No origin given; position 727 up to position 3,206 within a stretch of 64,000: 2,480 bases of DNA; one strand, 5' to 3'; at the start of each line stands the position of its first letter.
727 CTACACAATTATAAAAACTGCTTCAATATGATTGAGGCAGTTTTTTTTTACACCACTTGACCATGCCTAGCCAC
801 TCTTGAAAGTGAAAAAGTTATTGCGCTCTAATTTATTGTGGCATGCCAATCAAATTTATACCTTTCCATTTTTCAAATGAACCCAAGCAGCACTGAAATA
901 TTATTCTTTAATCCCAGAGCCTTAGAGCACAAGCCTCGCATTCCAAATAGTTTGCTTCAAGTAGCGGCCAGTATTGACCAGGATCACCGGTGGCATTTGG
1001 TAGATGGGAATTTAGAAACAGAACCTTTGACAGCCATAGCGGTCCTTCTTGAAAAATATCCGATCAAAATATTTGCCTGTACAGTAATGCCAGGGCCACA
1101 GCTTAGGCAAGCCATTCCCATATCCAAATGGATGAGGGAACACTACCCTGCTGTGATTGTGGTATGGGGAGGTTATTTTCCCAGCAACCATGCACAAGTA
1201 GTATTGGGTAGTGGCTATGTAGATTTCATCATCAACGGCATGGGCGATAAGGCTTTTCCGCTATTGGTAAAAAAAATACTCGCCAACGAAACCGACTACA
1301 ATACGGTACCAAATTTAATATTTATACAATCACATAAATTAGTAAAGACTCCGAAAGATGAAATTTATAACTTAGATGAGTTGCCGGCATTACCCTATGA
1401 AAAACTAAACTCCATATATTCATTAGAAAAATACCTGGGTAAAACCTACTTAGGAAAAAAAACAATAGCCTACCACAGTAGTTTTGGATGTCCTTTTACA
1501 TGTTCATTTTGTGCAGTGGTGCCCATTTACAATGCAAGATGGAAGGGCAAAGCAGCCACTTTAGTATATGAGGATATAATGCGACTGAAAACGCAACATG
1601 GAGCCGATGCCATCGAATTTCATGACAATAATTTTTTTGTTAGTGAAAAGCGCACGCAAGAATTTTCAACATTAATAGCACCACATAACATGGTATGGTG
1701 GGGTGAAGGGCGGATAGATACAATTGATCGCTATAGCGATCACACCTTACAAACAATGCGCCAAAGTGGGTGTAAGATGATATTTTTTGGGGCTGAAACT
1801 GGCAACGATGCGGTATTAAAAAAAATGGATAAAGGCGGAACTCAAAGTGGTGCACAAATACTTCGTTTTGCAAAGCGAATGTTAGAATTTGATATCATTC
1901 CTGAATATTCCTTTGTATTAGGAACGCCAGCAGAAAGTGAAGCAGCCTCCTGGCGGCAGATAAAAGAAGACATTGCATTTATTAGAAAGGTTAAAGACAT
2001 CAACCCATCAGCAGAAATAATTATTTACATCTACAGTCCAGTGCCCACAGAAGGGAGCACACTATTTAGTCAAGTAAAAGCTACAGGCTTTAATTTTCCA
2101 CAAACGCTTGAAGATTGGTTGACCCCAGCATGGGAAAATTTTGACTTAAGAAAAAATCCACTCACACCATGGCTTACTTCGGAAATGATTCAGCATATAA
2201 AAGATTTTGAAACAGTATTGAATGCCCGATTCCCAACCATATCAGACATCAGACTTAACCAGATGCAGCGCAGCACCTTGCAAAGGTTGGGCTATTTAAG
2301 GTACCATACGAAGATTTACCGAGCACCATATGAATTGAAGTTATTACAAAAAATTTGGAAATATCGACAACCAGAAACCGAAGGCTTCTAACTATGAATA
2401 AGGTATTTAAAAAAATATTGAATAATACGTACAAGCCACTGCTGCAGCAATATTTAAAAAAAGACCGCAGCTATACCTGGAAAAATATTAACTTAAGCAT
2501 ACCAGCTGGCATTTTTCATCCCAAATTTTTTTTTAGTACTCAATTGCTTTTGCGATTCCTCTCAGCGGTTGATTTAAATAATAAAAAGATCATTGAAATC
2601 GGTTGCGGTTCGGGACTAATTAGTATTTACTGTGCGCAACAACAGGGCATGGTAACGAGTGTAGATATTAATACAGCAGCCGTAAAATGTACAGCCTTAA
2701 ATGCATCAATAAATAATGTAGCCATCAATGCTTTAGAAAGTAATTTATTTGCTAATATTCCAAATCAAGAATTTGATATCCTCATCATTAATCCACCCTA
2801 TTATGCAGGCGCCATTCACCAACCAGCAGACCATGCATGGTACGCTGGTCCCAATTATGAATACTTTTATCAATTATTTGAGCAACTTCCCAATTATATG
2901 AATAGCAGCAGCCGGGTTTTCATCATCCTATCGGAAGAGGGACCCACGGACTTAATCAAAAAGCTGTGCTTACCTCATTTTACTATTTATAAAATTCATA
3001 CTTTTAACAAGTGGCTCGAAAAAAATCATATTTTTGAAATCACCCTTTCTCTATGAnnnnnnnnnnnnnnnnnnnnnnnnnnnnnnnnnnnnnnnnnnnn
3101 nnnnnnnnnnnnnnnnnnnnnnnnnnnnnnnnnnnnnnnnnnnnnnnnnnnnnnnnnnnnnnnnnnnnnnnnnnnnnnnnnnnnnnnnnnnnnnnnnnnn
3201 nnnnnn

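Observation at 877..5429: Translationally coupled cassette: class B radical SAM - NPPY methyltransferase - nucleotidyltransferase - class B radical SAM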

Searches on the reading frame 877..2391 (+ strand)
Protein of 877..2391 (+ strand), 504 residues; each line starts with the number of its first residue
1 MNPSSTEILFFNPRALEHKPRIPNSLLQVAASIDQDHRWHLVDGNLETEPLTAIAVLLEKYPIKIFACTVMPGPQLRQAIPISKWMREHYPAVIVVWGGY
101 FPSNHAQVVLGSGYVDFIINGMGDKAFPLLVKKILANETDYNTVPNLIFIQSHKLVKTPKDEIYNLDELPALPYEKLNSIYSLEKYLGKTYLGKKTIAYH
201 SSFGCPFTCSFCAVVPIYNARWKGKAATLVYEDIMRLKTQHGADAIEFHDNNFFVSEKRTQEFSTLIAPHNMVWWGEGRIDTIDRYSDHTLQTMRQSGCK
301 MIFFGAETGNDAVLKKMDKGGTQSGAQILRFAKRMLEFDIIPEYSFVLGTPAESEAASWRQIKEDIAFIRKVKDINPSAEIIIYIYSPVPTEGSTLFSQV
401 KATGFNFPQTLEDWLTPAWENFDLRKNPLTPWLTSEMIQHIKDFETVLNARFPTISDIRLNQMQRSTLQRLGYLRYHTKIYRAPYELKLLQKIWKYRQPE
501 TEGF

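Call 3: search_protein_families(library=pfam, proteins=[window:877-2391:+], max_evalue=0.01)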
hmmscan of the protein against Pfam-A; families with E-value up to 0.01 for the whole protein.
window:877-2391:+ (504 aa): 2 families
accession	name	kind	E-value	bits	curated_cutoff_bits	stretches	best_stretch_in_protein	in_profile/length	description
PF04055.27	Radical_SAM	-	5.6e-08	33.6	29.5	1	202-355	4-156/166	Radical SAM superfamily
PF02310.24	B12-binding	-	2e-05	24.8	32.1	1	25-130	16-120/121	B12 binding domain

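Call 4: search_protein_families(library=ncbifam, proteins=[window:877-2391:+], max_evalue=0.01)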
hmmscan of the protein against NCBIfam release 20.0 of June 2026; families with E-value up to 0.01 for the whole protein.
window:877-2391:+ (504 aa): 18 families
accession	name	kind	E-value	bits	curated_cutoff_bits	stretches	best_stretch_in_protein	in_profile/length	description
TIGR02026.1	BchE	equivalog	8.3e-30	104.1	481.35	1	37-355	38-352/497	magnesium-protoporphyrin IX monomethyl ester anaerobic oxidative cyclase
TIGR03471.1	HpnJ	equivalog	2.4e-26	92.6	577.6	1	43-405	51-392/472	hopanoid biosynthesis associated radical SAM protein HpnJ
TIGR04479.1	bcpD_PhpK_rSAM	subfamily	4.1e-23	81.5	600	1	57-373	105-410/504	PhpK family radical SAM P-methyltransferase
TIGR03975.1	rSAM_ocin_1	subfamily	1.2e-21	76.8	281.85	1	60-387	126-448/606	RiPP maturation radical SAM C-methyltransferase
NF050148.1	rSAM_ApyD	equivalog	1.7e-21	76.3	750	1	79-356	90-354/645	RiPP biosynthesis radical SAM protein ApyD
NF038361.1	rSAM_Sden_1168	equivalog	1.5e-18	66.7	575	1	108-400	192-473/560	Sden_1168 family B12-binding radical SAM P-methyltransferase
NF040546.1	rSAM_CUAEP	equivalog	1e-17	64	500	1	66-457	51-423/468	CUAEP/CCAEP-tail radical SAM (seleno)protein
TIGR04013.1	B12_SAM_MJ_1487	hypoth_equivalog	2.7e-16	59.4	251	2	25-221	12-176/382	TIGR04013 family B12-binding domain/radical SAM domain-containing protein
TIGR04014.1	B12_SAM_MJ_0865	equivalog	2.4e-14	53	360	1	96-356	72-324/434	methyl-coenzyme M reductase glutamine C-methyltransferase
TIGR04072.2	rSAM_ladder_B12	equivalog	2.7e-13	49.4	360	1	82-367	89-344/443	lipid biosynthesis B12-binding/radical SAM protein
TIGR04367.1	HpnR_B12_rSAM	equivalog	3.6e-13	48.9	650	1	28-322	27-309/490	hopanoid C-3 methylase HpnR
NF040542.1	rSAM_RCCLKC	equivalog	1.7e-11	43.9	450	1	75-320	61-304/423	arsinothricin biosynthesis radical SAM protein ArsL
NF033712.0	B12_rSAM_KedN5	subfamily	4.6e-11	41.6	700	1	52-257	52-255/624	KedN5 family methylcobalamin-dependent radical SAM C-methyltransferase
TIGR04385.1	B12_rSAM_cofa1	equivalog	1.9e-10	40.6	450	1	86-378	93-370/438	B12 lower ligand biosynthesis radical SAM protein BzaD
NF033070.1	rSAM_AprD4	equivalog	5.7e-10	38.7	500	1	142-355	146-353/456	AprD4 family radical SAM diol-dehydratase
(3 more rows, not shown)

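Call 33: search_solved_structures(query=window:877-2391:+, max_evalue=0.001)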
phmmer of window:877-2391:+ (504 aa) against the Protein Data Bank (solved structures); distinct sequences matched with E-value up to 0.001: 3.
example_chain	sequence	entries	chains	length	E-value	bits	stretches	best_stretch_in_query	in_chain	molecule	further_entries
7kdx_A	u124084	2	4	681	6.4e-08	34.9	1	76-213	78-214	Methyltransferase TokK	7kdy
6fd2_B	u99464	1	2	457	5.2e-06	28.6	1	198-312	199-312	Putative apramycin biosynthetic oxidoreductase 4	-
9n1b_A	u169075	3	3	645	0.0001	24.3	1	89-221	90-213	Radical SAM protein | Radical SAM enzyme CysS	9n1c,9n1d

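Call 37: search_protein_families(library=padloc, proteins=[window:877-2391:+], max_evalue=0.001)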
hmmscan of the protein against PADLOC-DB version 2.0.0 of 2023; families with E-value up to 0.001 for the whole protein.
window:877-2391:+ (504 aa): 0 families

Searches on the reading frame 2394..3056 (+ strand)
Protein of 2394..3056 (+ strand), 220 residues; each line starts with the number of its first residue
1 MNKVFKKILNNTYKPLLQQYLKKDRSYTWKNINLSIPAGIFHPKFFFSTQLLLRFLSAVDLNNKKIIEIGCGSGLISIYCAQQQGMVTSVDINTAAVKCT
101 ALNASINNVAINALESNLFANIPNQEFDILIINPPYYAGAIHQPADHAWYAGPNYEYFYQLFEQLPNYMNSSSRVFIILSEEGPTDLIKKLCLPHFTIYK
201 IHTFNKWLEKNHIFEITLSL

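Call 3: search_protein_families(library=pfam, proteins=[window:2394-3056:+], max_evalue=0.01)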
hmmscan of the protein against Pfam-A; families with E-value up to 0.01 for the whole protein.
window:2394-3056:+ (220 aa): 12 families
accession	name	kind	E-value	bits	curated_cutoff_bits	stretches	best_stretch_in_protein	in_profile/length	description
PF05175.20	MTS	-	1.2e-18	67.8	23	1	40-140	10-112/170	Methyltransferase small domain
PF06325.19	PrmA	-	8.3e-12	45.6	22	1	49-133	148-233/296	Ribosomal protein L11 methyltransferase (PrmA)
PF13649.12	Methyltransf_25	-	1.6e-06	29.2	27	1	66-132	1-70/97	Methyltransferase domain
PF13847.12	Methyltransf_31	-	1.6e-06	28.3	27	1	62-134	3-82/145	Methyltransferase domain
PF08241.18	Methyltransf_11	-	1.6e-05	25.8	21.2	1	68-132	2-66/95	Methyltransferase domain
PF13489.12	Methyltransf_23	-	3.8e-05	23.9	27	1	52-107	12-61/164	Methyltransferase domain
PF08242.18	Methyltransf_12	-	0.00028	22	30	1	67-132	1-71/98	Methyltransferase domain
PF03602.21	Cons_hypoth95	-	0.00071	19.7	24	1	60-141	39-128/182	Conserved hypothetical protein 95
PF10294.15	Methyltransf_16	-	0.00091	19.5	21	1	54-109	39-94/174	Lysine methyltransferase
PF03848.20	TehB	-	0.00093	19.1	20.4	1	56-128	23-97/193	Tellurite resistance protein TehB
PF09445.16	Methyltransf_15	-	0.0047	16.9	22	1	64-110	2-48/165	RNA cap guanine-N2 methyltransferase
PF01170.24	UPF0020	-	0.0069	16.5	22.3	0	87-140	79-135/197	RMKL-like, methyltransferase domain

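Call 4: search_protein_families(library=ncbifam, proteins=[window:2394-3056:+], max_evalue=0.01)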
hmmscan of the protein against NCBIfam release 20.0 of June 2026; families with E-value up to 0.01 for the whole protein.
window:2394-3056:+ (220 aa): 39 families (the best 25 are shown)
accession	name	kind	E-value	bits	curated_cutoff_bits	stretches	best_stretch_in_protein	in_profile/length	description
NF011529.0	PRK14968.1-3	equivalog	1.5e-29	102.8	162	1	49-197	23-175/198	putative methyltransferase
TIGR00537.1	hemK_rel_arch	hypoth_equivalog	9.7e-24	84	87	1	57-191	14-153/179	HemK2/MTQ2 family protein methyltransferase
TIGR03534.1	RF_mod_PrmC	equivalog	1.2e-17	64.2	199.1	1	31-138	57-168/253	peptide chain release factor N(5)-glutamine methyltransferase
TIGR00536.1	hemK_fam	subfamily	8.5e-15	54.6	115.5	1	63-137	113-193/286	HemK family protein methyltransferase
TIGR03533.1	L3_gln_methyl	equivalog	2.4e-13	50.1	229.7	1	39-137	97-200/284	50S ribosomal protein L3 N(5)-glutamine methyltransferase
NF011528.0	PRK14968.1-2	equivalog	2e-12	47.1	171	1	48-138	26-119/205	putative methyltransferase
NF007023.0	PRK09489.1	equivalog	2.9e-12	46.4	295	1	26-139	161-274/342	16S rRNA (guanine(1207)-N(2))-methyltransferase RsmC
NF011530.0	PRK14968.1-4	equivalog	6.3e-12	45.3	243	1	58-189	35-167/202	putative methyltransferase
TIGR00406.1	prmA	equivalog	1.8e-11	44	183.15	1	47-133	144-232/288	50S ribosomal protein L11 methyltransferase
NF001786.0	PRK00517.2-4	equivalog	2.5e-11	43.2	327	1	37-133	118-213/277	50S ribosomal protein L11 methyltransferase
NF001785.0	PRK00517.2-2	equivalog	4.1e-11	42.6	188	1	48-133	131-218/282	50S ribosomal protein L11 methyltransferase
NF002421.0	PRK01544.1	equivalog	1.5e-10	40.5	567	1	60-139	136-219/524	bifunctional peptide chain release factor N(5)-glutamine methyltransferase PrmC/tRNA (guanosine(46)-N7)-methyltransferase TrmB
NF047853.1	tRm6a37MtseTrmN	equivalog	1.9e-09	37.6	350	1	62-141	43-129/244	tRNA(1)(Val) (adenine(37)-N(6))-methyltransferase TrmN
TIGR01983.1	UbiG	equivalog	3.4e-08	33.1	102.95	1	59-131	46-121/228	bifunctional 2-polyprenyl-6-hydroxyphenol methylase/3-demethylubiquinol 3-O-methyltransferase UbiG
TIGR02085.1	meth_trns_rumB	equivalog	5.8e-08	32.1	429.5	1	61-136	232-310/374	23S rRNA (uracil(747)-C(5))-methyltransferase RlmC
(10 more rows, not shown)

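Call 31: search_solved_structures(query=window:2394-3056:+, max_evalue=0.001, show_alignments=1)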
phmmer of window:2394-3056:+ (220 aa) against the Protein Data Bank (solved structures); distinct sequences matched with E-value up to 0.001: 27.
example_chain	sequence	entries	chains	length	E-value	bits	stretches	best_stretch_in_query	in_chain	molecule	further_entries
1dus_A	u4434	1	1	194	2e-10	43.6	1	30-140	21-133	MJ0882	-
8cnc_A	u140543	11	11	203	1.1e-09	41.2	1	57-190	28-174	Methyltransferase N6AMT1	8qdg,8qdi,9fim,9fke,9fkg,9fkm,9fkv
6h1d_A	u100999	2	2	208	1.2e-09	41.1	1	57-190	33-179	HemK methyltransferase family member 2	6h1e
6khs_A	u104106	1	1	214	1.3e-09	41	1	57-190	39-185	Methyltransferase N6AMT1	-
6k0x_A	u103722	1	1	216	1.3e-09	40.9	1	57-190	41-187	Methyltransferase N6AMT1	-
6kmr_B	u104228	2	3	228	1.5e-09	40.7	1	57-190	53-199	Methyltransferase N6AMT1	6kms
6ped_A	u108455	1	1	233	1.6e-09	40.6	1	57-190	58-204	Methyltransferase N6AMT1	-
2pjd_A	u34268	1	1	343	1.6e-08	37.4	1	39-140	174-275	Ribosomal RNA small subunit methyltransferase C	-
1ufk_A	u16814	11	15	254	8.6e-07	31.7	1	27-134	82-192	TT0836 protein | Ribosomal protein L11 methyltransferase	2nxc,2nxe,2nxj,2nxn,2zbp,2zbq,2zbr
3cjt_A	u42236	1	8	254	1.1e-06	31.3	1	27-134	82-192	Ribosomal protein L11 methyltransferase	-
5u4t_A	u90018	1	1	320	3.3e-06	29.8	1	61-135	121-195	Putative gentamicin methyltransferase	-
5u18_A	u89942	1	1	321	3.3e-06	29.8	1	61-135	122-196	N-3'' methyltransferase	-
5tyq_A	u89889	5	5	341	3.8e-06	29.6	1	51-135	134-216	Putative gentamicin methyltransferase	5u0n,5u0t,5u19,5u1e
5u1i_A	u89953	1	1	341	3.8e-06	29.6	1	51-135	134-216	Putative gentamicin methyltransferase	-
9ohl_C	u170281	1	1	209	2.3e-05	27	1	59-137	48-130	rRNA N(6)-adenosine-methyltransferase METTL5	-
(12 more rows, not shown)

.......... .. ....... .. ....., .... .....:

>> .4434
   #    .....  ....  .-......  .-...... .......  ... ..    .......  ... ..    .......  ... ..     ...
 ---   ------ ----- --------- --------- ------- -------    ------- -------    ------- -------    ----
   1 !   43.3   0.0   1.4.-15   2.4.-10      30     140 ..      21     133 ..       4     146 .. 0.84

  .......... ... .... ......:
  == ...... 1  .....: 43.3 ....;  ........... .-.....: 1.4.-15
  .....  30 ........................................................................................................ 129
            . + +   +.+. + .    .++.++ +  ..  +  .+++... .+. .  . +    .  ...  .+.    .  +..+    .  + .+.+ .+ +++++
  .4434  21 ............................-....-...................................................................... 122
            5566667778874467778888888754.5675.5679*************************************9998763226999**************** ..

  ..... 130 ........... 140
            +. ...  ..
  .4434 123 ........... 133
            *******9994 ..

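Call 37: search_protein_families(library=padloc, proteins=[window:2394-3056:+], max_evalue=0.001)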
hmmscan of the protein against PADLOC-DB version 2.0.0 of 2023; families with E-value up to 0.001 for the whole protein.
window:2394-3056:+ (220 aa): 2 families
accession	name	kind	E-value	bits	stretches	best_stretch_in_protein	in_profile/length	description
PDLC04134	mad2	-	4.5e-16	56.7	1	39-206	267-427/492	mads_2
PDLC03285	MTase_II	-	0.0001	19.6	1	49-142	24-122/413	Type II methyltransferase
